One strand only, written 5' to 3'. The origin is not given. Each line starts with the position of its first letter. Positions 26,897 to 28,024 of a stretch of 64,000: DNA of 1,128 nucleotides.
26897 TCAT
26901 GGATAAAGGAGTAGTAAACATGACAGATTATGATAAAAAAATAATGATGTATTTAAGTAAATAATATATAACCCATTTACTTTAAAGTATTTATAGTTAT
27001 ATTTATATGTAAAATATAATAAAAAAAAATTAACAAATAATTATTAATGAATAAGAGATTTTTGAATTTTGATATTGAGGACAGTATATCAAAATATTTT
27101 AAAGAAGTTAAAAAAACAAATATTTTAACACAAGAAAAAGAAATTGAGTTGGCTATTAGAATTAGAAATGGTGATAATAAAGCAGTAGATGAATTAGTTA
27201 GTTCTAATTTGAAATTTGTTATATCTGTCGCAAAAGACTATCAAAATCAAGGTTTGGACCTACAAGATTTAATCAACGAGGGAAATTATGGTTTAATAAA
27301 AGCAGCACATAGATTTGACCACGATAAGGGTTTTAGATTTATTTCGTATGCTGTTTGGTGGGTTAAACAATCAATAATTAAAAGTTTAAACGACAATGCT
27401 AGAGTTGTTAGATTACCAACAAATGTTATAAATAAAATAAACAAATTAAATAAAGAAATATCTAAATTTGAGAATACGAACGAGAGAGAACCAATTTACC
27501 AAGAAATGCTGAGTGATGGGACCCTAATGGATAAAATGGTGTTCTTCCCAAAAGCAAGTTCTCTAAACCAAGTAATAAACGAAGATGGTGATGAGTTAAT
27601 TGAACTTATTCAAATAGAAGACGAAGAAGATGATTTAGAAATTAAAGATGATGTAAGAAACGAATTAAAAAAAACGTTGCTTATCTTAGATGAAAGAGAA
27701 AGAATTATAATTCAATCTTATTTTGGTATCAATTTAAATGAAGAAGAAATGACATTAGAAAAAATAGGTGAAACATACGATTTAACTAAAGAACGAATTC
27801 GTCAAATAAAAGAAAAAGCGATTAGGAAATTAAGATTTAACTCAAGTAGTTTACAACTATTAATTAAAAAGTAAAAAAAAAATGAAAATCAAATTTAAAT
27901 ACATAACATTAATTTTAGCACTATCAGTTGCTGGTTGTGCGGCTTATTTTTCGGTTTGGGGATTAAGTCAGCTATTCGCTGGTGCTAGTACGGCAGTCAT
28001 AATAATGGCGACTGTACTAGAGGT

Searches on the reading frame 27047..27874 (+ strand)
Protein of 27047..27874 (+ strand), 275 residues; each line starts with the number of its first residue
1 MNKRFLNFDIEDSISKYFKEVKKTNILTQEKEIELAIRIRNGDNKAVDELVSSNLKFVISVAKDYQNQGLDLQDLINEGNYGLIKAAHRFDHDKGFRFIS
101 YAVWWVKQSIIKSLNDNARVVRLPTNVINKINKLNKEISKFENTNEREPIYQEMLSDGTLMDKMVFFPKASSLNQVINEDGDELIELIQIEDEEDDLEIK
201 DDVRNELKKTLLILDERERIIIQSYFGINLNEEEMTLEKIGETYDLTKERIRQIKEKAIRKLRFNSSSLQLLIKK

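Call 64: search_protein_families(library=pfam, proteins=[window:27047-27874:+], max_evalue=0.001)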
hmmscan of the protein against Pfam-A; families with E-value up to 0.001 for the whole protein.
window:27047-27874:+ (275 aa): 3 families
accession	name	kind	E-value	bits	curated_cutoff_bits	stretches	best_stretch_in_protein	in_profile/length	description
PF04542.20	Sigma70_r2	-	5e-18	65.1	24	1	50-119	1-70/71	Sigma-70 region 2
PF04545.22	Sigma70_r4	-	1.5e-14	53.7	24.1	1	214-263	5-49/50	Sigma-70, region 4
PF00140.25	Sigma70_r1_2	-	7.9e-10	39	22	1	12-44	1-33/34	Sigma-70 factor, region 1.2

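Call 77: search_protein_families(library=ncbifam, proteins=[window:27047-27874:+], max_evalue=0.00001)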
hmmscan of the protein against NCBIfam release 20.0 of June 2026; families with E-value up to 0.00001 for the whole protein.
window:27047-27874:+ (275 aa): 47 families (the best 25 are shown)
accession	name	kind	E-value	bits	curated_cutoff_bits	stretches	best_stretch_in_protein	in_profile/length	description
NF041931.2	MzaA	equivalog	8.8e-60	203.3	800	1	25-268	458-707/726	MZA anti-phage system associated sigma-70 family RNA polymerase sigma factor MzaA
TIGR02394.1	rpoS_proteo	equivalog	1.1e-57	195.8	378.7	1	11-263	12-271/285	RNA polymerase sigma factor RpoS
TIGR02997.1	Sig70-cyanoRpoD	subfamily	1.1e-57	195.6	384.5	1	44-263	73-298/298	RNA polymerase sigma factor, RpoD/SigA family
NF004208.0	PRK05658.1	equivalog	2.1e-57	195.5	555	1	45-271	392-625/631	RNA polymerase sigma factor RpoD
NF006666.0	PRK09210.1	equivalog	2.4e-55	188.4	572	1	8-271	95-365/370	RNA polymerase sigma factor RpoD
TIGR02393.1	RpoD_Cterm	equivalog_domain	1.6e-54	185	354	1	46-268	1-230/238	RNA polymerase sigma factor RpoD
NF005643.0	PRK07406.1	equivalog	5.2e-54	183.8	500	1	44-265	159-386/397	RNA polymerase sigma factor RpoD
NF004207.0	PRK05657.1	equivalog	2.6e-53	181.5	394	1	10-263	54-314/329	RNA polymerase sigma factor RpoS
NF005785.0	PRK07598.1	equivalog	2.8e-48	164.8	554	1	33-264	164-400/415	RNA polymerase sigma factor SigC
NF004561.0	PRK05901.1-3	equivalog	7.5e-47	160.6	582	1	44-269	298-530/537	RNA polymerase sigma factor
NF005920.0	PRK07921.1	subfamily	2e-46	158.5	464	1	21-265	67-317/328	RNA polymerase sigma factor SigB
NF004560.0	PRK05901.1-1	equivalog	3.5e-46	158.4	711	1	43-268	276-508/516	RNA polymerase sigma factor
TIGR02392.1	rpoH_proteo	equivalog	5.1e-46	157.5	323.1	1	13-264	2-266/270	RNA polymerase sigma factor RpoH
NF004566.0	PRK05901.2-4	equivalog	8.6e-46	157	531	2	10-154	153-301/448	RNA polymerase sigma factor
NF005143.0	PRK06596.1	subfamily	9.6e-45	153.2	241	1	10-263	12-278/285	RNA polymerase factor sigma-32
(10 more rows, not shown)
